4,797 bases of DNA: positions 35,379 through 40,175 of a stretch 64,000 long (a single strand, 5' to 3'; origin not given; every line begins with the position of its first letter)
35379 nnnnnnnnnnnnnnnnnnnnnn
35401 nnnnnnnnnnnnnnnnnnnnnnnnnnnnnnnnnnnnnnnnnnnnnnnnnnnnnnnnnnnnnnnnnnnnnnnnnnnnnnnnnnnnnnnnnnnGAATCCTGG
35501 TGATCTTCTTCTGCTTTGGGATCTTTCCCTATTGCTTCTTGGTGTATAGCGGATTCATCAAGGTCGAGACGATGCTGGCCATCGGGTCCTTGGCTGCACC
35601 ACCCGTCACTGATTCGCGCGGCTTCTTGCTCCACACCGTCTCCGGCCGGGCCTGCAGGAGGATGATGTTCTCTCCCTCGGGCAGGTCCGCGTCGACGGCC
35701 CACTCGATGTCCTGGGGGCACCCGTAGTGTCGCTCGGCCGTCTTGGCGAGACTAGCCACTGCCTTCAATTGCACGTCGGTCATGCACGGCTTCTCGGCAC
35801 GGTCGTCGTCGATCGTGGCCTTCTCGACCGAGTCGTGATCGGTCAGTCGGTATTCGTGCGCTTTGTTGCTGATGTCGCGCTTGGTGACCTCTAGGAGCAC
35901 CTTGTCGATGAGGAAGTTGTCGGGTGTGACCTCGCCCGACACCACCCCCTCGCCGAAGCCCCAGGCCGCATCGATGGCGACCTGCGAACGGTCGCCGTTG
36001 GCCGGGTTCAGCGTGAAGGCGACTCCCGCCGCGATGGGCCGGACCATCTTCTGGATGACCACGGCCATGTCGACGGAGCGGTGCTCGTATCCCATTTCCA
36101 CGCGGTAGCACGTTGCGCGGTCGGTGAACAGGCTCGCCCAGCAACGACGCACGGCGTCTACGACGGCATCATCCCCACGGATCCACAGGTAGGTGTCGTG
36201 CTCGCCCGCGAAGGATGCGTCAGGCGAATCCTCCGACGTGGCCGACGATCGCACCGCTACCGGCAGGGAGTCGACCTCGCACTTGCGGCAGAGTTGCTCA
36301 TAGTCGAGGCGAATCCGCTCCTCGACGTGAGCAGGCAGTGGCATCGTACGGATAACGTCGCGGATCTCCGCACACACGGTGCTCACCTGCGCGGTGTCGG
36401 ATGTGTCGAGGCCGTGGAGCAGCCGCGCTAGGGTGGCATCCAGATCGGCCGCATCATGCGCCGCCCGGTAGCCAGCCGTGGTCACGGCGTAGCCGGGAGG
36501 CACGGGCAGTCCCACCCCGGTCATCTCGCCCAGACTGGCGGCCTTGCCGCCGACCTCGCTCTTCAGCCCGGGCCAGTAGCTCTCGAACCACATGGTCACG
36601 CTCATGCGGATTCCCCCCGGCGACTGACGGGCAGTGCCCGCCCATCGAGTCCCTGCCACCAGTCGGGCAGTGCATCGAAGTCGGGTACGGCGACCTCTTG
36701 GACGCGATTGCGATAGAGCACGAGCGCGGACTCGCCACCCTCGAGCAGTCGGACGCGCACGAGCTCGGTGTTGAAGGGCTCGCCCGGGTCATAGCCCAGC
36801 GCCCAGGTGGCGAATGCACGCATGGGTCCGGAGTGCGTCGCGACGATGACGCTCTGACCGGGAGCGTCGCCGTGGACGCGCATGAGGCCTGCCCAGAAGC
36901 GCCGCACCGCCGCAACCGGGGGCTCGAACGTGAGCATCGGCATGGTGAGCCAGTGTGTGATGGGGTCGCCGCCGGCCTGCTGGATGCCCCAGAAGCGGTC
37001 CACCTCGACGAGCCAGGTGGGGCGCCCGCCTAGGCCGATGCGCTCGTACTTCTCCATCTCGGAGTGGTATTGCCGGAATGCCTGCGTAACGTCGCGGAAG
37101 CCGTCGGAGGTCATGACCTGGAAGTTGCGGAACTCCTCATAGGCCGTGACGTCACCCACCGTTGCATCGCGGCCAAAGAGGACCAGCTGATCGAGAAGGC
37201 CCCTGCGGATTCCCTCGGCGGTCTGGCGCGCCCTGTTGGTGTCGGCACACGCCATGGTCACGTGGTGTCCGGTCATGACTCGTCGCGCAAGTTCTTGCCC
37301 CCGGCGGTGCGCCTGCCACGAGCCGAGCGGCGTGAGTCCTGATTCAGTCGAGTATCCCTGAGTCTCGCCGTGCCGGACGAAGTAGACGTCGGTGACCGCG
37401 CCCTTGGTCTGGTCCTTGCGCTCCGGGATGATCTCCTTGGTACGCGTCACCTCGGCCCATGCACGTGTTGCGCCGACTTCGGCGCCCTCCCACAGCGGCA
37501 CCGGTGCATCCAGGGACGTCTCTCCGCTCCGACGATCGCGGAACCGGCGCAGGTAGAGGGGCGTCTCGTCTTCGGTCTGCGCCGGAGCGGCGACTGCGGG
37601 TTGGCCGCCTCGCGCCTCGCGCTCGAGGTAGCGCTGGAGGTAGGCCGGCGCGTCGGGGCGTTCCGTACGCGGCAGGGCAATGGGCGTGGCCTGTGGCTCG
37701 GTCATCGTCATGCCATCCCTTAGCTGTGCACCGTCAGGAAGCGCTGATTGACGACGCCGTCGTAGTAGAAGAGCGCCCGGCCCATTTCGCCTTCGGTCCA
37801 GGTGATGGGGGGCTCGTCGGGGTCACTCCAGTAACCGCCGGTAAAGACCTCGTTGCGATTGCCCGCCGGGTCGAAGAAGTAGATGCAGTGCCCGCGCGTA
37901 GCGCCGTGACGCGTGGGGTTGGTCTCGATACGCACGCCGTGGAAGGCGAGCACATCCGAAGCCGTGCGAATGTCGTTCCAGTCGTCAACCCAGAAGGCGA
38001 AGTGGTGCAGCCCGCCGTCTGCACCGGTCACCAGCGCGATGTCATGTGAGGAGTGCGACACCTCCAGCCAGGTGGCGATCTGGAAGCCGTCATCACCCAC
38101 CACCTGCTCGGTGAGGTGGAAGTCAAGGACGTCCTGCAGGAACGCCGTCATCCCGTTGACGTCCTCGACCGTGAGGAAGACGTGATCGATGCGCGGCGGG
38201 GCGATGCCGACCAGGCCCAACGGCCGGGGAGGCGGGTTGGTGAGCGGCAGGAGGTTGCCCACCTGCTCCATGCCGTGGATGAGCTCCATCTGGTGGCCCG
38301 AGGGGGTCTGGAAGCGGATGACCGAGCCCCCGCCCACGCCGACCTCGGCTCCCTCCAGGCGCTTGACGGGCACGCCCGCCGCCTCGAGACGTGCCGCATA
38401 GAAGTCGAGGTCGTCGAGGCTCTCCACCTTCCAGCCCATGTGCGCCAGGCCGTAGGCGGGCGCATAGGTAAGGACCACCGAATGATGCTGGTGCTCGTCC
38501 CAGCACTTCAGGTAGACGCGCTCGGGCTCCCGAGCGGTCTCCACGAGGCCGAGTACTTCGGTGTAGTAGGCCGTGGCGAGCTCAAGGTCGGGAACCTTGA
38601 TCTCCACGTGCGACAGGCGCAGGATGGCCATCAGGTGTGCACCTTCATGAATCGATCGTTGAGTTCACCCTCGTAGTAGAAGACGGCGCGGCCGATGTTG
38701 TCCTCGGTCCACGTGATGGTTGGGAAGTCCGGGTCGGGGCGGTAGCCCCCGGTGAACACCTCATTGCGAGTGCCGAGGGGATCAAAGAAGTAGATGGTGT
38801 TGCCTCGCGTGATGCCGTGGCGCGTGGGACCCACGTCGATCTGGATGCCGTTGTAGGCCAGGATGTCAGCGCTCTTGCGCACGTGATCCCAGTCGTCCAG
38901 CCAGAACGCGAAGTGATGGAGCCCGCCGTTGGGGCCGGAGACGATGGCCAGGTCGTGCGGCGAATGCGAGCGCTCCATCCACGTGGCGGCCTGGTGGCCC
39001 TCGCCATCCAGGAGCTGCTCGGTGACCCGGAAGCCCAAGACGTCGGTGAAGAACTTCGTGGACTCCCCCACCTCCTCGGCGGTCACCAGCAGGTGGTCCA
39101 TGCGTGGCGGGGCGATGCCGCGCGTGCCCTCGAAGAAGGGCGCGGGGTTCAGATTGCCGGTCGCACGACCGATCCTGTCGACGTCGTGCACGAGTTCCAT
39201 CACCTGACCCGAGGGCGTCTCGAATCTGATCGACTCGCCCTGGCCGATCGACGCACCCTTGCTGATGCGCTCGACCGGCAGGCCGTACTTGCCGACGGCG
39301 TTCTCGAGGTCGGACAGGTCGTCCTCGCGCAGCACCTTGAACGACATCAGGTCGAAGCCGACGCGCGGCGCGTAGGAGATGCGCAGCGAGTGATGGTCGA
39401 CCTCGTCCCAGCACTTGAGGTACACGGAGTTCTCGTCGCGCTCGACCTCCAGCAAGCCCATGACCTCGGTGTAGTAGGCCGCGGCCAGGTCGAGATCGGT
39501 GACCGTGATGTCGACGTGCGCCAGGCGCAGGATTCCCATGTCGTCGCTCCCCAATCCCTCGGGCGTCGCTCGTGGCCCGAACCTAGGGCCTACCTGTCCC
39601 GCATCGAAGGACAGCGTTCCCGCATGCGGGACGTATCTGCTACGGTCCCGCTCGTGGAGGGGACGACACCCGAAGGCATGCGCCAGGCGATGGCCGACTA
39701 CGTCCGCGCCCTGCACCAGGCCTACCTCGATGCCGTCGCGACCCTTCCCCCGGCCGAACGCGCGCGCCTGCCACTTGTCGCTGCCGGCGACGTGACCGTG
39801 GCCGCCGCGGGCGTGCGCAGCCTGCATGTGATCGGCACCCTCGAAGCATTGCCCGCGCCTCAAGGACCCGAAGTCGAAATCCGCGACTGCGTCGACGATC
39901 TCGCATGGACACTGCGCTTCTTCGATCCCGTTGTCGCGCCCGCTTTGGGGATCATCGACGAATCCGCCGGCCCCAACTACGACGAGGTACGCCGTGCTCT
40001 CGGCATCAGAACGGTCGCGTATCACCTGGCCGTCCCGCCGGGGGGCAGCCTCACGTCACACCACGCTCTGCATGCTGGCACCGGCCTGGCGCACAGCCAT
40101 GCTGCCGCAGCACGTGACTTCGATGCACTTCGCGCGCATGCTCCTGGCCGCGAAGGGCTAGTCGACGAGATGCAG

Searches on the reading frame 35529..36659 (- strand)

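Call 46: search_protein_families(library=pfam, proteins=[window:35529-36659:-], max_evalue=0.00001)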
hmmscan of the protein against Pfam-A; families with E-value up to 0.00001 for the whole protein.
window:35529-36659:- (376 aa): 1 family
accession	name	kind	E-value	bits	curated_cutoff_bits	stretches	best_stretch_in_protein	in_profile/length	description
PF01326.24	PPDK_N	-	1.3e-110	370.2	27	1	34-351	2-320/328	Pyruvate phosphate dikinase, AMP/ATP-binding domain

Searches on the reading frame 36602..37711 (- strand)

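Call 46: search_protein_families(library=pfam, proteins=[window:36602-37711:-], max_evalue=0.00001)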
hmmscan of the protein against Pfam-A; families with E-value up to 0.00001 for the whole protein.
window:36602-37711:- (369 aa): 1 family
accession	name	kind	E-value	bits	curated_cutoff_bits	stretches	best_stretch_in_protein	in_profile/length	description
PF00300.27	His_Phos_1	-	7e-15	55.6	21.7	1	109-172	1-67/194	Histidine phosphatase superfamily (branch 1)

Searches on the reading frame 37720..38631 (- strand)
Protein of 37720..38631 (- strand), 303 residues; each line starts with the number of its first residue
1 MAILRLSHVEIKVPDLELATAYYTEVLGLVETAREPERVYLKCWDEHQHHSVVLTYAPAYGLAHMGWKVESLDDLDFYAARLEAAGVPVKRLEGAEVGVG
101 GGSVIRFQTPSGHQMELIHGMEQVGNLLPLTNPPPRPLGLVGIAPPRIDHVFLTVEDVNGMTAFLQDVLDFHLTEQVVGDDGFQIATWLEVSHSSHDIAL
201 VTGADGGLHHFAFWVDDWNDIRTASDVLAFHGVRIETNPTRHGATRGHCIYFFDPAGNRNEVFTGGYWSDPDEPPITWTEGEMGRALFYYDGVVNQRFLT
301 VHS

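Call 46: search_protein_families(library=pfam, proteins=[window:37720-38631:-], max_evalue=0.00001)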
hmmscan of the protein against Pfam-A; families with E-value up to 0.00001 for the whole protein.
window:37720-38631:- (303 aa): 4 families
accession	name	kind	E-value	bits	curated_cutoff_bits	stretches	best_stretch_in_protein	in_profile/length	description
PF00903.31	Glyoxalase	-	6.6e-35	120.6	20.6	2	147-262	1-121/121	Glyoxalase/Bleomycin resistance protein/Dioxygenase superfamily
PF22247.2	Diox-like_N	-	2.4e-14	53.6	27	1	64-117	3-55/60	Catechol 2,3-dioxygenase-like N-terminal domain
PF13669.12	Glyoxalase_4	-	1.6e-12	48.1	27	0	149-252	1-109/109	Glyoxalase/Bleomycin resistance protein/Dioxygenase superfamily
PF22677.2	Ble-like_N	-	6.4e-06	26.3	24.5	0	5-29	1-25/41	Bleomycin resistance protein-like N-terminal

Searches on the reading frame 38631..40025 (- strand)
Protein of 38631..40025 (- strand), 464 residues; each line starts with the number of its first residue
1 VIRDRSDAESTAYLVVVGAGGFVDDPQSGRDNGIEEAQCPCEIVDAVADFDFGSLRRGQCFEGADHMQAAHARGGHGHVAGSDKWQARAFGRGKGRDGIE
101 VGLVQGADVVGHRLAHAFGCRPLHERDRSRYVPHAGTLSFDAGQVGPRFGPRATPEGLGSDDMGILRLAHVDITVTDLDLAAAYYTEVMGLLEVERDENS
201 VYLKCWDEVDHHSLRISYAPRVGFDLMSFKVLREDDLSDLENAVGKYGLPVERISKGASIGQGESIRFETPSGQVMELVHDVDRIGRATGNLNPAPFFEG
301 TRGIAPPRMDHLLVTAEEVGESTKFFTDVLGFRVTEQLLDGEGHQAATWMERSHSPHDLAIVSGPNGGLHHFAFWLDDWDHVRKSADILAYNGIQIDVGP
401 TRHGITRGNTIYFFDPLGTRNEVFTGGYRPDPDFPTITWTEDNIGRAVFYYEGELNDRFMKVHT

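Call 46: search_protein_families(library=pfam, proteins=[window:38631-40025:-], max_evalue=0.00001)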
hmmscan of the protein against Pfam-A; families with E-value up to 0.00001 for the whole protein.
window:38631-40025:- (464 aa): 4 families
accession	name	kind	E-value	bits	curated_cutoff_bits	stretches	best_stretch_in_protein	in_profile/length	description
PF00903.31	Glyoxalase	-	2.9e-24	86.2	20.6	1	308-423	1-121/121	Glyoxalase/Bleomycin resistance protein/Dioxygenase superfamily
PF22247.2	Diox-like_N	-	5.2e-18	65.4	27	1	225-279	2-56/60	Catechol 2,3-dioxygenase-like N-terminal domain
PF22677.2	Ble-like_N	-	7.1e-07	29.3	24.5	0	319-336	12-29/41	Bleomycin resistance protein-like N-terminal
PF13669.12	Glyoxalase_4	-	6e-06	27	27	0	310-386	1-86/109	Glyoxalase/Bleomycin resistance protein/Dioxygenase superfamily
